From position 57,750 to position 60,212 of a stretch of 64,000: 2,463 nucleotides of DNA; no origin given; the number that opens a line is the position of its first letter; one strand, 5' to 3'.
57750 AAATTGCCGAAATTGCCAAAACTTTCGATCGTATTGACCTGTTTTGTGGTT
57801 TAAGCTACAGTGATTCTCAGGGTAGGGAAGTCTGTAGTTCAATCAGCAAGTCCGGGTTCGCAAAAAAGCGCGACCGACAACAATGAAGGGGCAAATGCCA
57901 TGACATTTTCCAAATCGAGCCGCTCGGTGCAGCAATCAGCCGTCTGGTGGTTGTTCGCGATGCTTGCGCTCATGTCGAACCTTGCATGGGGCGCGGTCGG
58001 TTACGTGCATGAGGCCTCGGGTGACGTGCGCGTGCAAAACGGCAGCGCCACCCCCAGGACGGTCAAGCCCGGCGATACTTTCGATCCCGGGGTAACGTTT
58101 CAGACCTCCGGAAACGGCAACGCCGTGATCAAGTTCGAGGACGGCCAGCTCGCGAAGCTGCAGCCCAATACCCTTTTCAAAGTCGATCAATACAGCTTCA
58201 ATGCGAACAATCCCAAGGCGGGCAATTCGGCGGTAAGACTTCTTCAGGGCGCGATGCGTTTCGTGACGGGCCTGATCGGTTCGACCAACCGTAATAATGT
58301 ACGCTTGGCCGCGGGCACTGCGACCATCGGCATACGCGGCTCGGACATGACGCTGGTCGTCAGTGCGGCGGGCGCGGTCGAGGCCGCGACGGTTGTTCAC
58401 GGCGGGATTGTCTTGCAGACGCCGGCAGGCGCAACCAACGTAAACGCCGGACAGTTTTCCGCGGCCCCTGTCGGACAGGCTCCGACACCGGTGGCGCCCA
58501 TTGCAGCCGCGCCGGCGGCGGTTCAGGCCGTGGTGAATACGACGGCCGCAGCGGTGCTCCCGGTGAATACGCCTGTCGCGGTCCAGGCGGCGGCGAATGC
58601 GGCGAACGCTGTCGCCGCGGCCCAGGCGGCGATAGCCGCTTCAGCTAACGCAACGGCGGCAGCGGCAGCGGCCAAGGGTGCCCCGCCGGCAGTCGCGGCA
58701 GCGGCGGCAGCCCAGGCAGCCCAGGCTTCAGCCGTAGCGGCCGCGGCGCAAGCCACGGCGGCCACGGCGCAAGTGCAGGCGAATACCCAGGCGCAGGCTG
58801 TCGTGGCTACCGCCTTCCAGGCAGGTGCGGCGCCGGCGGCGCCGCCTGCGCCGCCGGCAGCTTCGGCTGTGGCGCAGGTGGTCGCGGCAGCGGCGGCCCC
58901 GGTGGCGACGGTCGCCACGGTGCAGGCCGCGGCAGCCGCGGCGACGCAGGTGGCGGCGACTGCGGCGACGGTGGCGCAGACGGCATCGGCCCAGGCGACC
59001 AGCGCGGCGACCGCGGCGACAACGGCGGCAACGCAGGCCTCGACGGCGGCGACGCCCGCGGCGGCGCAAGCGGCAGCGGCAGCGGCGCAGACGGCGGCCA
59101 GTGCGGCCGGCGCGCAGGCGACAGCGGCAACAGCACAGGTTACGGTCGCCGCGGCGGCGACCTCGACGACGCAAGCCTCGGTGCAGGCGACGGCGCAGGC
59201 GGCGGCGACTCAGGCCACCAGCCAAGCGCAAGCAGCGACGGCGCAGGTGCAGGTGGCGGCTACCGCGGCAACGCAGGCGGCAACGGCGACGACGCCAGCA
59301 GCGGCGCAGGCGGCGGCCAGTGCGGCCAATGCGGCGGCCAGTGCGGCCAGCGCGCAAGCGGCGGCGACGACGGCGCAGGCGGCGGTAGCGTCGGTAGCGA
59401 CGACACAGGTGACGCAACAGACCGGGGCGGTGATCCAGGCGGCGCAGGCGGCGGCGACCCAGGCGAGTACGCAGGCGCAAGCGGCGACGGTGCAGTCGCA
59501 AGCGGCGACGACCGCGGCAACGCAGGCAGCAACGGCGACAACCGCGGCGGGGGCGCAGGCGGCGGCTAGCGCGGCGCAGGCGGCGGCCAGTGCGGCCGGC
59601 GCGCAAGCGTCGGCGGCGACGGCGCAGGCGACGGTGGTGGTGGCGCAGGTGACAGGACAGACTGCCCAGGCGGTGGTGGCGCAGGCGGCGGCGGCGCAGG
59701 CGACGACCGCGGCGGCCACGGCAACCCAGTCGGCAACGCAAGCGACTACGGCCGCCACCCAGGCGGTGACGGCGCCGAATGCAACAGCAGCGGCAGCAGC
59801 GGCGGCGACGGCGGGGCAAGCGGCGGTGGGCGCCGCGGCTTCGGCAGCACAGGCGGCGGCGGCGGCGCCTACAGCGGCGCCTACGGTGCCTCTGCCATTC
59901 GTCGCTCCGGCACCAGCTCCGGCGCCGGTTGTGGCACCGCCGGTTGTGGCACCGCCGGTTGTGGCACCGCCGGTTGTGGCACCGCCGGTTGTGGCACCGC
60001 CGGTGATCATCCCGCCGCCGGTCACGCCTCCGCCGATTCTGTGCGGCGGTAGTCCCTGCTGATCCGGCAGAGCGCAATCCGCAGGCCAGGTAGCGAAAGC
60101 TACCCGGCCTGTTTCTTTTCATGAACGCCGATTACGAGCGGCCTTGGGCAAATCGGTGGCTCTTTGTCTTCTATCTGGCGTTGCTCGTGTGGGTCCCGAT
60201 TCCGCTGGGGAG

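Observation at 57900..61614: Secreted FecR-domain protein with a ~460-codon Ala/Gln/Thr/Ser stalk encoded beside a Wzy_C (PglL/WaaL-like) protein: candidate O-glycosylated mucin-like module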

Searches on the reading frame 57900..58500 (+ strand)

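Call 38: predict_structure(alignment_id=A2)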
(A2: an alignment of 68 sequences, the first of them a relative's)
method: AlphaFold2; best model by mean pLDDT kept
length: 344 residues; sequences in the alignment: 68
mean_pLDDT: 89.4   pTM: 0.79
mean pLDDT of the five models: 89.4, 88.6, 87.3, 87.1, 85.9
residues with pLDDT >= 90: 260; 70-90: 31; 50-70: 48; < 50: 5
segments of 3 or more residues with pLDDT < 50: 326-328
pLDDT, mean of each block of 10 residues (from residue 1): 60 73 89 72 98 97 98 98 98 98 96 96 97 93 95 90 97 95 96 97 97 92 90 96 98 98 98 98 96 96 84 61 54 62 51
secondary structure, 60 per line:
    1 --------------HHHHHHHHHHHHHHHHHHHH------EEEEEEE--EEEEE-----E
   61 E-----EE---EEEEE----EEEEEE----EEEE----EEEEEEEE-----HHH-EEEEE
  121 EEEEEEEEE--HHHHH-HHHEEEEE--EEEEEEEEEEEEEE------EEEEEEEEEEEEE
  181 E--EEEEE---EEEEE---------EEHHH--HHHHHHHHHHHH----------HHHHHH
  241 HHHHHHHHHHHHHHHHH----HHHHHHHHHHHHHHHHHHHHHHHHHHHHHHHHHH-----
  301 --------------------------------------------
elements in order: H15-34 E41-47 E50-54 E72-76 E81-86 E91-94 E99-106 E116-129 H132-136 E141-145 E148-161 E168-181 E184-188 E192-196 H213-224 H235-257 H262-295

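Call 41: fold_search(model_id=the predicted structure, library=pdb)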
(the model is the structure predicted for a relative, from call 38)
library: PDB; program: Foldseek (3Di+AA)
matches with E <= 10: 209; with E <= 0.001: 4
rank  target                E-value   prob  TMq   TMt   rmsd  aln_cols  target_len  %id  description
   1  6ovk_R                4.9e-06  1.00  0.34  0.54   3.5       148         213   16  Crystal Structure of the Pseudomonas capeferrum Anti-sigma Regulator PupR C-terminal Cell-surface Signaling Domain in  (released 2020-03-04)
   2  4m0n                  1.5e-05  1.00  0.34  0.53   3.9       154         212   11  Crystal structure of a putative anti-sigma factor (BDI_1681) from Parabacteroides distasonis ATCC 8503 at 1.65 A resolut (released 2013-10-16)
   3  4m0h_B                4.4e-05  1.00  0.31  0.49   3.2       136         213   10  Crystal structure of a putative anti-sigma factor (BDI_1681) from Parabacteroides distasonis ATCC 8503 at 2.50 A resol (released 2013-10-16)
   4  4m0h_A                1.6e-04  1.00  0.34  0.52   3.3       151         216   12  Crystal structure of a putative anti-sigma factor (BDI_1681) from Parabacteroides distasonis ATCC 8503 at 2.50 A resol (released 2013-10-16)
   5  5ix9_MODEL_1_A        4.6e-03  1.00  0.18  0.74   1.3        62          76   27  Cell surface anchoring domain (released 2017-06-28)
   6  9l4k_B                2.2e-02  0.13  0.13  0.14  15.5       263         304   10  Structure of human NLRP2-TLE6-OOEP complex (released 2025-10-01)
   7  4ld1                  6.6e-02  0.08  0.10  0.17  12.1       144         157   16  Structural analysis of the microcephaly protein CPAP G-box domain suggests a role in centriole elongation. (released 2013-09-04)
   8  6r91_L                8.2e-02  0.12  0.12  0.12  13.7       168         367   14  Cryo-EM structure of NCP_THF2(-3)-UV-DDB (released 2019-06-12)
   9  1mae_H                8.2e-02  0.10  0.12  0.11  17.7       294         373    8  The Active Site Structure of Methylamine Dehydrogenase: Hydrazines Identify C6 as the Reactive Site of the Tryptophan  (released 1994-01-31)
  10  4bxr_A                8.2e-02  0.08  0.10  0.15  13.2       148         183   14  Structure of the wild-type TCP10 domain of Danio rerio CPAP in complex with a peptide of Danio rerio STIL (released 2013-09-25)
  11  4bxr_B                8.2e-02  0.05  0.08  0.12  16.4       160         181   11  Structure of the wild-type TCP10 domain of Danio rerio CPAP in complex with a peptide of Danio rerio STIL (released 2013-09-25)
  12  9n6v_LV               9.2e-02  0.11  0.14  0.12  15.9       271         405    9  SSU processome maturation and disassembly, State A (released 2025-11-05)
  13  4e54_B                9.2e-02  0.08  0.11  0.10  12.8       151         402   13  Damaged DNA induced UV-damaged DNA-binding protein (UV-DDB) dimerization and its roles in chromatinized DNA repair (released 2012-08-08)
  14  4by2_B                1.1e-01  0.07  0.09  0.15  15.4       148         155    9  SAS-4 (dCPAP) TCP domain in complex with a Proline Rich Motif of Ana2 (dSTIL) of Drosophila Melanogaster (released 2013-09-18)
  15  4lzf_A                1.1e-01  0.06  0.11  0.17  15.4       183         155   15  A novel domain in the microcephaly protein CPAP suggests a role in centriole architecture (released 2013-09-11)
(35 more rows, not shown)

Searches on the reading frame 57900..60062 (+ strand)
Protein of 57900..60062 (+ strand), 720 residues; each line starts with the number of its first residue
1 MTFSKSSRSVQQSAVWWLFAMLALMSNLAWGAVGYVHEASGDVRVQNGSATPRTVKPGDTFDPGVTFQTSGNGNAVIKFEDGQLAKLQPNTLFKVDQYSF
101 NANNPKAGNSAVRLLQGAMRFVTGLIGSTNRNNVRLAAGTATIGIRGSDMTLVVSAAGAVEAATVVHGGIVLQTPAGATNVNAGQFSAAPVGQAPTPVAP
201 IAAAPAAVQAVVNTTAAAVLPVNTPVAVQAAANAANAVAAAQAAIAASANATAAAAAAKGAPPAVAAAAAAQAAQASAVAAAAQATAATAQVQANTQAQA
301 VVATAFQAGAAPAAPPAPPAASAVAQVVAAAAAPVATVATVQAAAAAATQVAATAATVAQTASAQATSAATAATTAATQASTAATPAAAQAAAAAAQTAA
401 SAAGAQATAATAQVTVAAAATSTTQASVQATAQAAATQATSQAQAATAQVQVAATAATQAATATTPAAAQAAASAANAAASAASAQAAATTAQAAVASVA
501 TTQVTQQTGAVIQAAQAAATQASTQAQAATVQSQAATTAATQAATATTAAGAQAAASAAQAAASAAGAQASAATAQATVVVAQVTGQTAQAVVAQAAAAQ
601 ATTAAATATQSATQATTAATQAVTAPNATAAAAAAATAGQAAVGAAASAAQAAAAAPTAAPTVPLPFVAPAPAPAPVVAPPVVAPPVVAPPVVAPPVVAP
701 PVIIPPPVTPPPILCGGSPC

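Call 3: search_protein_families(library=pfam, proteins=[window:57900-60062:+], max_evalue=0.01)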
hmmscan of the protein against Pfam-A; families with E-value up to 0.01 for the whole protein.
window:57900-60062:+ (720 aa): 0 families

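Call 6: search_protein_families(library=ncbifam, proteins=[window:57900-60062:+], max_evalue=0.01)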
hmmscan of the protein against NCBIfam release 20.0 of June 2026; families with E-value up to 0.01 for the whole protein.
window:57900-60062:+ (720 aa): 0 families

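Call 54: predict_structure(alignment_id=A3)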
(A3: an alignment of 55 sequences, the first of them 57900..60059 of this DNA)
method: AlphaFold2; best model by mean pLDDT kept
length: 720 residues; sequences in the alignment: 55
mean_pLDDT: 75.8   pTM: 0.53
mean pLDDT of the five models: 75.8, 71.4, 71.3, 69.8, 66.3
residues with pLDDT >= 90: 221; 70-90: 248; 50-70: 184; < 50: 67
segments of 3 or more residues with pLDDT < 50: 1-3, 321-326, 332-334, 657-698, 700-705, 717-720
pLDDT, mean of each block of 10 residues (from residue 1): 59 89 70 92 96 97 97 97 96 96 91 96 89 89 82 86 87 93 93 95 92 88 89 94 96 96 96 95 93 92 87 64 48 53 61 65 69 71 73 74 70 67 70 71 74 74 72 77 75 72 72 71 73 73 64 71 70 66 64 65 68 67 62 74 71 55 36 41 39 44 51 52
secondary structure, 60 per line:
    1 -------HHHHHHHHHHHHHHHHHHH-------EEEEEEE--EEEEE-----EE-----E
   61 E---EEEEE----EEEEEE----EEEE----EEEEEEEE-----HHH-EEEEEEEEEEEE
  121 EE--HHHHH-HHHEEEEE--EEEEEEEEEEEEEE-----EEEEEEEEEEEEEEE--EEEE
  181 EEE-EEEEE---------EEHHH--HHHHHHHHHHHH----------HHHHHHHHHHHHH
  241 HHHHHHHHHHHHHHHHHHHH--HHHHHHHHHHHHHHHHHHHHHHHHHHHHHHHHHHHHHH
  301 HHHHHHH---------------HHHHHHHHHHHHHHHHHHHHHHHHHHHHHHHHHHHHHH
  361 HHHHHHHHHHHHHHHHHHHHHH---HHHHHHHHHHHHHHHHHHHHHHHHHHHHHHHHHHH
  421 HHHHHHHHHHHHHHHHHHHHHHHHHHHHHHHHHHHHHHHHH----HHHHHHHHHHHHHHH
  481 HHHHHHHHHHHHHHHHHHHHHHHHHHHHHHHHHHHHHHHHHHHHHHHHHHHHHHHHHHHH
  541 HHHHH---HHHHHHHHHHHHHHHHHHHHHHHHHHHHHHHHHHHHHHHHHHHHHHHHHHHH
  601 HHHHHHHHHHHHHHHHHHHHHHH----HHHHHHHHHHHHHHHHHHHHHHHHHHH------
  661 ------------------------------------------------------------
elements in order (helices of 4 or more, strands of 3 or more residues): H8-26 E34-40 E43-47 E65-69 E74-79 E84-87 E92-99 E109-122 H125-129 E134-138 E141-154 E160-174 E177-183 E185-189 H206-217 H228-260 H263-307 H323-382 H386-461 H466-545 H549-623 H628-654

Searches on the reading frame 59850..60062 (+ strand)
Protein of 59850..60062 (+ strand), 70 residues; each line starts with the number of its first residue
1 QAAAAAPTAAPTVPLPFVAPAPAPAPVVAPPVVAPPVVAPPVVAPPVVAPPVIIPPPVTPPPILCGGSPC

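Call 5: search_protein_families(library=pfam, proteins=[window:59850-60062:+], max_evalue=10)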
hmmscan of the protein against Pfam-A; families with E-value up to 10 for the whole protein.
window:59850-60062:+ (70 aa): 1 family
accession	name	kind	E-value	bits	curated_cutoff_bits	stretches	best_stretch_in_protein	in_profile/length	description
PF02095.21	Extensin_1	-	0.15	12.3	105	1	24-61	88-125/171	Extensin-like protein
